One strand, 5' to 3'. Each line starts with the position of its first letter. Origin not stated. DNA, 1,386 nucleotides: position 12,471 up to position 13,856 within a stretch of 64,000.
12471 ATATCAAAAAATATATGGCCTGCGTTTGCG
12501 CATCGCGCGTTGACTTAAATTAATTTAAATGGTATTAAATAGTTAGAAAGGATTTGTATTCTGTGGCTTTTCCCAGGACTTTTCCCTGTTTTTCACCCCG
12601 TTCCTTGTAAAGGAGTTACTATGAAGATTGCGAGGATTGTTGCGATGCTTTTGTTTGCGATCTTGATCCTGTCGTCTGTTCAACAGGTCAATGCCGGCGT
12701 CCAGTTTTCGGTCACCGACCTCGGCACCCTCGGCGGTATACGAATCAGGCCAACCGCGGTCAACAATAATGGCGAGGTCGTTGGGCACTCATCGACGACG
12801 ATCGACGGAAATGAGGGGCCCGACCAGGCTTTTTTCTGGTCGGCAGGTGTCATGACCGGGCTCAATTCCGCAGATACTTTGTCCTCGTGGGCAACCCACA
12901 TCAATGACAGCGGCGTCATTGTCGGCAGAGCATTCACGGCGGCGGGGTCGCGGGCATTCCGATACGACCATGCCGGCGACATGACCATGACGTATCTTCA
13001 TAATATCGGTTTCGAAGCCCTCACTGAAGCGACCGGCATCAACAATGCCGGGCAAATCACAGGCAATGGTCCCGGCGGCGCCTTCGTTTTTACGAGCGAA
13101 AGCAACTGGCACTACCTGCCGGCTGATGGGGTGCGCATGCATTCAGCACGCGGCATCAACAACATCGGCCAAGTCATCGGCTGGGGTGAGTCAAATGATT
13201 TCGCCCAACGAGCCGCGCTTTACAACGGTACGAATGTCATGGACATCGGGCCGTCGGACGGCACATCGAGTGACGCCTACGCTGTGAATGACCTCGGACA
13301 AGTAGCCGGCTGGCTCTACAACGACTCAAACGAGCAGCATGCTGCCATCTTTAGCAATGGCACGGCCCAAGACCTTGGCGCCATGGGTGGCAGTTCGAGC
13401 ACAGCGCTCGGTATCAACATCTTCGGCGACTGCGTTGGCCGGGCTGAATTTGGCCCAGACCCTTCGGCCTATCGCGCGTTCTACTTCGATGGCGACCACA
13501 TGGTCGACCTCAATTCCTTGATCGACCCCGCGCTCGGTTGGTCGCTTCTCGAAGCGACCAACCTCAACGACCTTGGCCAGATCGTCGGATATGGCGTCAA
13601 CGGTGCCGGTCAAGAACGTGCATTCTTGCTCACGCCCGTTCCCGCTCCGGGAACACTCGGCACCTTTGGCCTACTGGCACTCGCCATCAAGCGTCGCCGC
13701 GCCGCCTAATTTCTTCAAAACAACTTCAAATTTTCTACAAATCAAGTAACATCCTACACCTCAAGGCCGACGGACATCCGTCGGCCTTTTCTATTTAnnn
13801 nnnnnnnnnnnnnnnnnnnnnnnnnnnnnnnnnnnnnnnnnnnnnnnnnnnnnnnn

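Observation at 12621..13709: GC-rich HAF-repeat surface protein with a PEP-CTERM-like anchor (VPAP-TM-KRRR), flanked by AT-rich orphan genes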

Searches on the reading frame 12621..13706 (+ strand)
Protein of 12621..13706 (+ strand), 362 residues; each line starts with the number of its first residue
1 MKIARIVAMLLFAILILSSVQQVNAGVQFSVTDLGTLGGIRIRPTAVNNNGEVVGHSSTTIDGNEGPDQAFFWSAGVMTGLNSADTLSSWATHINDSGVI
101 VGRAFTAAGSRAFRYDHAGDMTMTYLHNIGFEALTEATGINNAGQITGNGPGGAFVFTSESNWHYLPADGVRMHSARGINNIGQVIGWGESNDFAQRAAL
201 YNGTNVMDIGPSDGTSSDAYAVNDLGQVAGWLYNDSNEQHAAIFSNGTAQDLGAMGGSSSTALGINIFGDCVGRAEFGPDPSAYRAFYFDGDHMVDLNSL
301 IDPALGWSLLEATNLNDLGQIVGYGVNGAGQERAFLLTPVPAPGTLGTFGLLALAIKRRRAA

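Call 3: search_protein_families(library=ncbifam, proteins=[window:12621-13706:+], max_evalue=10)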
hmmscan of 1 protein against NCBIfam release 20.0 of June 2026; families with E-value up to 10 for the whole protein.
window:12621-13706:+ (362 aa): 2 families
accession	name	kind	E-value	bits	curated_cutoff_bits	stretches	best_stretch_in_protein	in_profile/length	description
TIGR02913.1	HAF_rpt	repeat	3.2e-36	123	22.65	7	45-82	2-35/39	HAF repeat protein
NF045523.1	MXAN_5453_fam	exception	0.00048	18.8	500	2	46-113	259-331/544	MXAN_5453 family MXYO-CTERM-anchored protein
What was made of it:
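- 12621..13709 (+): CDS of the HAF-repeat protein, 362 aa, intact. TIGR02913 scores 123 bits in 7 stretches (call 3).
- On HAF repeat protein (NCBIfam TIGR02913): 123 bits against a cutoff of 22.65, in 7 stretches (call 3).
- On PEP-CTERM sorting domain (TIGR02595 / PF07589): It is not reported for the full-length protein (call 3).
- Checked: NCBIfam TIGR02913 HAF_rpt scores 123 bits (cutoff 22.65) in 7 stretches (call 3).
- Family: TIGR02913 scores 123 bits with 7 repeats (call 3).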

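Call 4: search_protein_families(library=pfam, proteins=[window:12621-13706:+], max_evalue=10)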
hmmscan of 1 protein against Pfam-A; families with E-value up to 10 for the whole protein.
window:12621-13706:+ (362 aa): 2 families
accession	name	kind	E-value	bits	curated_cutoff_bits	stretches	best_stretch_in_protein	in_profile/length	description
PF11949.14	DUF3466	-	1.3e-09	37.5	25.1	2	44-149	437-526/609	Protein of unknown function (DUF3466)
PF07589.16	PEP-CTERM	-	0.064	13.8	20.7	1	339-360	1-23/24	PEP-CTERM motif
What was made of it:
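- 12621..13709 (+): PF11949 DUF3466 scores 37.5 bits (call 4).
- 13650..13706 (+): Hydrophobic segment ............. (13 aa), then KRRR and AA. PF07589 scores 13.8 against 20.7 (call 4).
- On DUF3466 (PF11949): 37.5 bits exceeds the 25.1 threshold, but only profile positions 437-526 of 609 are covered (call 4).
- Closest known: DUF3466. Same: It shares the repeat: 37.5 bits against a gathering score of 25.1 (call 4).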

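Call 8: find_encoding_contigs(protein=window:12621-13706:+, flank=10000, max_places=6)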
Protein window:12621-13706:+ (362 aa): no gene with exactly this product is on record in the collection.

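Call 9: find_homologous_proteins(query=window:12621-13706:+)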
Query window:12621-13706:+ (362 aa): 5407 proteins with E <= 0.001 among 8000 candidates; the best 120 are listed.
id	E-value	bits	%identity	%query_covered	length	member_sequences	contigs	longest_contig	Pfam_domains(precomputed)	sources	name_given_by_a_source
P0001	2.5e-237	805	100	100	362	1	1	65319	PF11949.15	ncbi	-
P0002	2.3e-66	243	38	94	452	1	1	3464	PF11949.15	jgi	-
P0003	1.0e-64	237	36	99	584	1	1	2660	PF07589.17,PF11949.15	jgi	jgi:probable HAF family extracellular repeat protein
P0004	5.8e-60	222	42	89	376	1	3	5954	PF11949.15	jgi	jgi:probable HAF family extracellular repeat protein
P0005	8.3e-60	221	41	99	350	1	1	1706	PF11949.15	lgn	-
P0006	8.6e-60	221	36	99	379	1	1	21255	PF11949.15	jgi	jgi:probable HAF family extracellular repeat protein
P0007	9.0e-56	208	36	98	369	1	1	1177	PF11949.15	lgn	-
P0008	5.4e-53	199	37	95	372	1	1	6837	PF11949.15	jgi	jgi:probable HAF family extracellular repeat protein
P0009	2.2e-52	197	38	87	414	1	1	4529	-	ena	-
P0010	2.2e-51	193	41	97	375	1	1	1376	PF07589.17,PF11949.15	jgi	jgi:probable HAF family extracellular repeat protein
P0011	2.6e-51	193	41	94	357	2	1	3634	PF11949.15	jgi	-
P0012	3.3e-51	193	36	94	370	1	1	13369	PF11949.15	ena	-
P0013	1.6e-50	190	33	100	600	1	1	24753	PF07589.17,PF11949.15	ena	-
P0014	5.0e-50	189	40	99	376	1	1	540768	PF07589.17,PF11949.15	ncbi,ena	-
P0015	6.7e-50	188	41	98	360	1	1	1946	PF11949.15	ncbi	-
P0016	1.0e-49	188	37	97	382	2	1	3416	PF11949.15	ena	-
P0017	1.2e-49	188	37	97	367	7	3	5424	PF07589.17,PF11949.15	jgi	-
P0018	2.4e-49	187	34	96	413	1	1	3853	PF11949.15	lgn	-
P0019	3.4e-49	186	38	89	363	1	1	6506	PF07589.17,PF11949.15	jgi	jgi:probable HAF family extracellular repeat protein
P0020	4.4e-49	186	37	97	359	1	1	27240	PF11949.15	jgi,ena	-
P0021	4.5e-49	186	38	99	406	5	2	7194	PF11949.15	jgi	jgi:probable HAF family extracellular repeat protein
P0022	7.9e-49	185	39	94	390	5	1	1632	PF11949.15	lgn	-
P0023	8.2e-49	185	39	93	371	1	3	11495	PF11949.15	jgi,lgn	-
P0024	8.6e-49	185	34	96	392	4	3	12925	PF11949.15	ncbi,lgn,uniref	ncbi:PEP-CTERM sorting domain-containing protein [Coleofasciculus sp.]|uniref:PEP-CTERM sorting doma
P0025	3.9e-48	183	39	99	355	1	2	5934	PF11949.15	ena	-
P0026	6.4e-48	182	37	87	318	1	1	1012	PF11949.15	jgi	jgi:probable HAF family extracellular repeat protein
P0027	9.6e-48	181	38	98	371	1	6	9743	PF07589.17,PF11949.15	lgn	-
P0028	1.2e-47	181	36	90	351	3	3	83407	PF11949.15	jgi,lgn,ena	jgi:probable HAF family extracellular repeat protein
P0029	2.1e-47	180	38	94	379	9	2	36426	PF07589.17,PF11949.15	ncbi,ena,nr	ncbi:MAG: PEP-CTERM sorting domain-containing protein [Acidobacteriaceae bacterium]|nr:PEP-CTERM sor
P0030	2.9e-47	180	39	94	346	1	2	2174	PF07589.17,PF11949.15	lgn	-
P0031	3.3e-47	180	38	94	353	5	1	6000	PF11949.15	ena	-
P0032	4.0e-47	179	35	74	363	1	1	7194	PF11949.15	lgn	-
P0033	4.1e-47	179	38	97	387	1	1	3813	PF11949.15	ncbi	ncbi:MAG: DUF3466 family protein [Thermoguttaceae bacterium]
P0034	4.6e-47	179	39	92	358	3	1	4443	PF11949.15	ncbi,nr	ncbi:MAG: DUF3466 family protein [Acidobacteriaceae bacterium]|nr:DUF3466 family protein [Acidobacte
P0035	5.6e-47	179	35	87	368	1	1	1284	PF07589.17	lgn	-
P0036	5.8e-47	179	39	88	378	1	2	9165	PF07589.17,PF11949.15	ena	-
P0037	1.1e-46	178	37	99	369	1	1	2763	PF11949.15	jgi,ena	-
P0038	1.4e-46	178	35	97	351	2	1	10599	PF11949.15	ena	-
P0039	3.2e-46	176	38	95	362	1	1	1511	PF11949.15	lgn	-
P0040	4.3e-46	176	38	99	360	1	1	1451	PF07589.17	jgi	jgi:probable HAF family extracellular repeat protein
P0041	6.8e-46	175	40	87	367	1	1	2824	PF11949.15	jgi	jgi:probable HAF family extracellular repeat protein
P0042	8.7e-46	175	37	98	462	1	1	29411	PF07589.17,PF11949.15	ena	-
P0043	1.2e-45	174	38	89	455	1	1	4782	PF11949.15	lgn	-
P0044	1.4e-45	174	35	86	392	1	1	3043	PF11949.15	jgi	jgi:probable HAF family extracellular repeat protein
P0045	1.6e-45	174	35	98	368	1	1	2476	PF11949.15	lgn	-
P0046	1.9e-45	174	41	89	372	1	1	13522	PF11949.15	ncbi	ncbi:MAG: PEP-CTERM sorting domain-containing protein [Thermoguttaceae bacterium]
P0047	2.5e-45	173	37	92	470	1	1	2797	PF11949.15,PF18998.7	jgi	-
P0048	2.6e-45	173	38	100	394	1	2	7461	PF11949.15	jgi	jgi:probable HAF family extracellular repeat protein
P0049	3.1e-45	173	40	92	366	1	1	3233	PF11949.15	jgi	jgi:probable HAF family extracellular repeat protein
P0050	4.0e-45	173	35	94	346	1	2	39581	PF11949.15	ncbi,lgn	-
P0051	4.0e-45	173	37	100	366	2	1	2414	PF07589.17,PF11949.15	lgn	-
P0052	4.2e-45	173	34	87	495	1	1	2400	PF11949.15,PF22888.2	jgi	jgi:probable HAF family extracellular repeat protein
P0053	4.7e-45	172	38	96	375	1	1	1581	PF07589.17,PF11949.15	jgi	jgi:probable HAF family extracellular repeat protein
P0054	4.9e-45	172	35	90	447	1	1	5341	PF11949.15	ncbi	-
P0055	8.5e-45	172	37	98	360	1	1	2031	PF11949.15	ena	-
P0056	1.0e-44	171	34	91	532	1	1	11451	PF11949.15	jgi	jgi:probable HAF family extracellular repeat protein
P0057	1.1e-44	171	37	97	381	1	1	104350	PF11949.15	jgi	jgi:probable HAF family extracellular repeat protein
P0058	1.5e-44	171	37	95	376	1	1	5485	PF11949.15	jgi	jgi:probable HAF family extracellular repeat protein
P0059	1.6e-44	171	37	100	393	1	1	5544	PF11949.15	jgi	jgi:probable HAF family extracellular repeat protein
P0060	1.7e-44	171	37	98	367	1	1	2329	PF11949.15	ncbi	-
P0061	2.0e-44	170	34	94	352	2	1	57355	PF11949.15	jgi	jgi:probable HAF family extracellular repeat protein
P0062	2.2e-44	170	38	98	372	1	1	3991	PF07589.17,PF11949.15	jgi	jgi:probable HAF family extracellular repeat protein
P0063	4.4e-44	169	35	95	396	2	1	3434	PF07589.17,PF11949.15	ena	-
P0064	6.9e-44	169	39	98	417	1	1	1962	PF07589.17,PF11949.15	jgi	jgi:probable HAF family extracellular repeat protein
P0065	7.0e-44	169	41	88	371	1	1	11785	PF11949.15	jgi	jgi:probable HAF family extracellular repeat protein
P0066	8.6e-44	168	36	99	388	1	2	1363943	PF11949.15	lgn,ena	-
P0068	9.5e-44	168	42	95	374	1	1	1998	PF07589.17,PF11949.15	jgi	jgi:probable HAF family extracellular repeat protein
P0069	1.1e-43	168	35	95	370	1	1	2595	PF11949.15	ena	-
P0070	1.1e-43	168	35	94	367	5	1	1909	PF07589.17,PF11949.15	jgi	jgi:probable HAF family extracellular repeat protein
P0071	1.2e-43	168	36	98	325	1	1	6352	PF07589.17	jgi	jgi:probable HAF family extracellular repeat protein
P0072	1.3e-43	168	36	91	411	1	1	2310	PF11949.15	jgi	jgi:probable HAF family extracellular repeat protein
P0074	1.7e-43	167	36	99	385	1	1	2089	PF07589.17,PF11949.15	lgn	-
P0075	1.9e-43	167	39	75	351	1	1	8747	PF07589.17,PF11949.15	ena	-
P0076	2.1e-43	167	32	93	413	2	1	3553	PF11949.15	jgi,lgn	jgi:probable HAF family extracellular repeat protein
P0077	2.5e-43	167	40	86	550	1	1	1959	PF11949.15,PF05345.19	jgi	jgi:probable HAF family extracellular repeat protein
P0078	2.7e-43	167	32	87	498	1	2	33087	PF00801.27,PF11949.15,PF18911.7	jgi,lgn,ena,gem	-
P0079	2.8e-43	167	34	93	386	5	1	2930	PF11949.15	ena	-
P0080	2.9e-43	167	33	98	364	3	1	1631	PF11949.15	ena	-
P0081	3.0e-43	167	37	85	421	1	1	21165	PF11949.15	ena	-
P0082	3.7e-43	166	37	98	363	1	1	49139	PF11949.15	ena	-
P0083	3.9e-43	166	37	93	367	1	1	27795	PF11949.15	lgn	-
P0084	4.1e-43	166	37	87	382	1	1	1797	PF11949.15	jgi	jgi:probable HAF family extracellular repeat protein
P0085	4.3e-43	166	35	92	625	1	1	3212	PF25059.2,PF11949.15,PF00041.28,PF16656.12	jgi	jgi:probable HAF family extracellular repeat protein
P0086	4.6e-43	166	38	95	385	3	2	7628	PF11949.15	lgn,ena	-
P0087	6.5e-43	165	37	90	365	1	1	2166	PF11949.15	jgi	jgi:probable HAF family extracellular repeat protein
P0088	7.7e-43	165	35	97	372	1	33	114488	PF11949.15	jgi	jgi:probable HAF family extracellular repeat protein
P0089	8.2e-43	165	34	93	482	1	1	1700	PF11949.15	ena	-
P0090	8.5e-43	165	38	86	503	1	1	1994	PF11949.15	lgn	-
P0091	8.5e-43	165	37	91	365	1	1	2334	PF11949.15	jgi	jgi:probable HAF family extracellular repeat protein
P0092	9.7e-43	165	36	95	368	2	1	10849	PF11949.15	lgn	-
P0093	1.0e-42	165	36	99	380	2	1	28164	PF11949.15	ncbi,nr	ncbi:MAG TPA: hypothetical protein VFE58_12405 [Tepidisphaeraceae bacterium]|nr:hypothetical protein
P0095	1.1e-42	165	35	95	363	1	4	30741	PF11949.15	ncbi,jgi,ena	-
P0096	1.2e-42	165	37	93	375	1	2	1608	PF07589.17,PF11949.15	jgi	jgi:probable HAF family extracellular repeat protein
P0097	1.5e-42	164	37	97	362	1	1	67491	PF11949.15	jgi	jgi:probable HAF family extracellular repeat protein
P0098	1.6e-42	164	34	94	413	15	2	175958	PF11949.15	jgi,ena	jgi:probable HAF family extracellular repeat protein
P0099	1.8e-42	164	33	93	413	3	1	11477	PF11949.15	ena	-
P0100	1.8e-42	164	36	99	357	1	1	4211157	PF11949.15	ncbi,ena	-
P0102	2.3e-42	164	38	91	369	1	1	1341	PF11949.15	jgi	jgi:probable HAF family extracellular repeat protein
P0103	2.5e-42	164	39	98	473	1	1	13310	PF07589.17,PF11949.15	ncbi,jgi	ncbi:MAG: DUF3466 family protein [Thermoguttaceae bacterium]|jgi:probable HAF family extracellular r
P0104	2.6e-42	163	35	89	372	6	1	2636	PF07589.17,PF11949.15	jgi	jgi:probable HAF family extracellular repeat protein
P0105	3.4e-42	163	36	96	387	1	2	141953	PF07589.17,PF11949.15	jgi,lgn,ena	jgi:probable HAF family extracellular repeat protein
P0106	3.6e-42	163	35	94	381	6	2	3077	PF11949.15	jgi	jgi:probable HAF family extracellular repeat protein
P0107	3.7e-42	163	38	93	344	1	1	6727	PF11949.15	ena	-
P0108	4.2e-42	163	38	96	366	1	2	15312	PF11949.15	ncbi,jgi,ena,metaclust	metaclust:\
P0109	4.6e-42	163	36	92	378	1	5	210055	PF11949.15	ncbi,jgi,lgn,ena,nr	ncbi:MAG TPA: DUF3466 family protein [Bryobacteraceae bacterium]|jgi:probable HAF family extracellul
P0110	4.9e-42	163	39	93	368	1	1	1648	PF11949.15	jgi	jgi:probable HAF family extracellular repeat protein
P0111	5.2e-42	162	34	84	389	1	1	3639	PF11949.15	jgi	jgi:probable HAF family extracellular repeat protein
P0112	5.9e-42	162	36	93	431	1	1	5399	PF11949.15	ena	-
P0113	6.1e-42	162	36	95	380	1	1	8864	PF07589.17,PF11949.15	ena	-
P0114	7.0e-42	162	33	96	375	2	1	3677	PF11949.15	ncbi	-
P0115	7.3e-42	162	38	93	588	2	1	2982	PF11949.15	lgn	-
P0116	7.9e-42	162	35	86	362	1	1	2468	PF11949.15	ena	-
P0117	8.5e-42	162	37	93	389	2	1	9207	PF11949.15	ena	-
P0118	9.8e-42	162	39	88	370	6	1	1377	PF07589.17,PF11949.15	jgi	jgi:probable HAF family extracellular repeat protein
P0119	9.9e-42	162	32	95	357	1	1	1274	PF11949.15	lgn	-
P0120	1.1e-41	161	32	98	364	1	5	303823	PF11949.15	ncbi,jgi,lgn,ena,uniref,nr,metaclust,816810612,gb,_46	ncbi:hypothetical protein LCGC14_0276720 [marine sediment metagenome]|uniref:PEP-CTERM protein-sorti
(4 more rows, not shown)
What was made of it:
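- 12621..13709 (+): An identical protein, P0001, is on an NCBI contig of 65,319 nt (call 9).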

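Call 10: list_cluster_members(proteins=[P0001])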
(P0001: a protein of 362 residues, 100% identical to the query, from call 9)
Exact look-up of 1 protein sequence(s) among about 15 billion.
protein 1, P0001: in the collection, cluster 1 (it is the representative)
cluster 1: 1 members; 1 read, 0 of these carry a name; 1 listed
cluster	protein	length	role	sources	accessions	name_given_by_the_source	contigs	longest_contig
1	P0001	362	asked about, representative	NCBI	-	-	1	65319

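Call 11: find_encoding_contigs(protein=P0001, flank=10000, max_places=4)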
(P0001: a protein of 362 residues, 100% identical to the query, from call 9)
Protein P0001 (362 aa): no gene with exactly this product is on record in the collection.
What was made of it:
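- Tried and rejected: Exact-protein lookups of the HAF protein gave no contig (calls 8, 11).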

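Call 15: find_related_loci(query=window:12621-13706:+, collection=genome_contigs, flank=10000)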
Query window:12621-13706:+ (362 aa) in genome_contigs; peptide patterns used: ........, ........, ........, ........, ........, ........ (x = any residue, [..] = any of these).
79 stretches matched a pattern; 7 encode a relative of the query (tblastn E <= 1e-3); 7 distinct loci.
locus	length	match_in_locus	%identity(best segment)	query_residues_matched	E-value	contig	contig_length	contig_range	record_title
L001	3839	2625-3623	40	25-360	1e-52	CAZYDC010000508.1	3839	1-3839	MAG TPA_asm: uncultured Planctomycetaceae bacterium isolate binchicken_co3_550 genome assembly, contig: NODE_80063_lengt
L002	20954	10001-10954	38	8-360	2e-42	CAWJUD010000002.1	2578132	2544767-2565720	MAG: Pirellulales bacterium isolate MFD04408.bin.1.134 genome assembly, contig: contig_24530, whole genome shotgun seque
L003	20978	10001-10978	39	28-345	1e-34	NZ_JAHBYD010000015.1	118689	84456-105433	MAG: Phenylobacterium sp. isolate ACE_PRO15 PRO15_15, whole genome shotgun sequence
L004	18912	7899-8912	32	29-343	2e-25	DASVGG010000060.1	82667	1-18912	MAG TPA_asm: Pyrinomonadaceae bacterium isolate SMAG_U2109 k141_187050, whole genome shotgun sequence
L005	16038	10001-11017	27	28-339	3e-10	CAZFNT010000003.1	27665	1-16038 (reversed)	MAG TPA_asm: uncultured Gemmatimonadota bacterium isolate SRP308112_co1_6 genome assembly, contig: NODE_2347_length_2766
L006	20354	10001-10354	38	252-360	5e-9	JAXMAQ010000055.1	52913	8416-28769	MAG: Planctomycetota bacterium isolate STL-PLA14 C4.94.fa-55, whole genome shotgun sequence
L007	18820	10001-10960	28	29-339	4e-11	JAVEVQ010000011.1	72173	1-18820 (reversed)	MAG: Methyloversatilis sp. isolate BF4_125 NODE_1021_length_72173_cov_42.737793_Biofilm4, whole genome shotgun sequence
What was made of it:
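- On PEP-CTERM/exosortase system: The source genome is absent from genome_contigs (call 15).
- Only 64 kb of the genome was visible, and the source genome is not in the searchable genome collection (call 15).
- Tried and rejected: The genome_contigs scan did not contain the source genome, so the host genome could not be searched for an exosortase (call 15).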

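Call 51: search_protein_families(library=phrogs, proteins=[window:12621-13706:+], max_evalue=0.1)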
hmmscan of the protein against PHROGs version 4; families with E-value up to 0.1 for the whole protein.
window:12621-13706:+ (362 aa): 0 families

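Call 52: predict_structure(alignment_id=A1)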
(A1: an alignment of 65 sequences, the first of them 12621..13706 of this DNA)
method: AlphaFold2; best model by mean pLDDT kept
length: 362 residues; sequences in the alignment: 65
mean_pLDDT: 93.5   pTM: 0.89
mean pLDDT of the five models: 93.5, 92.6, 92.4, 92.4, 92.2
residues with pLDDT >= 90: 295; 70-90: 55; 50-70: 11; < 50: 1
segments of 3 or more residues with pLDDT < 50: none
pLDDT, mean of each block of 10 residues (from residue 1): 88 80 75 97 98 98 95 97 93 98 96 92 81 89 97 94 91 97 98 94 96 95 98 97 97 97 98 94 94 97 97 98 98 97 82 87 64
secondary structure, 60 per line:
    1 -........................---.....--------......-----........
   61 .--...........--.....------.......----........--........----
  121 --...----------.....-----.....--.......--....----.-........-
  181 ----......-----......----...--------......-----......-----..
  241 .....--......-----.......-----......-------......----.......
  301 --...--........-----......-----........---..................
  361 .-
elements in order: H2-25 E29-33 E42-47 E53-61 E64-74 E77-81 E88-94 E99-106 E109-116 E123-125 E136-140 E146-150 E153-159 E162-165 E172-179 E185-190 E196-201 E206-208 E217-222 E228-233 E239-245 E248-253 E259-265 E271-276 E284-289 E294-296 H297-300 E308-315 E321-326 E332-339 H343-361
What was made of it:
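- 12621..12695 (+): Signal peptide, aa 1-25: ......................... | G. AF2 helix at residues 2-25 (call 52).
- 13650..13706 (+): AF2 helix at residues 343-361 (call 52).
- On HAF repeat protein (NCBIfam TIGR02913): AF2 places an N-terminal helix at residues 2-25 outside the propeller (call 52).
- Fold: AF2 pLDDT 93.5, 28 strands, terminal helices (call 52). The ORF is full length with all seven blades, and it folds at pLDDT 93.5 (call 52).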
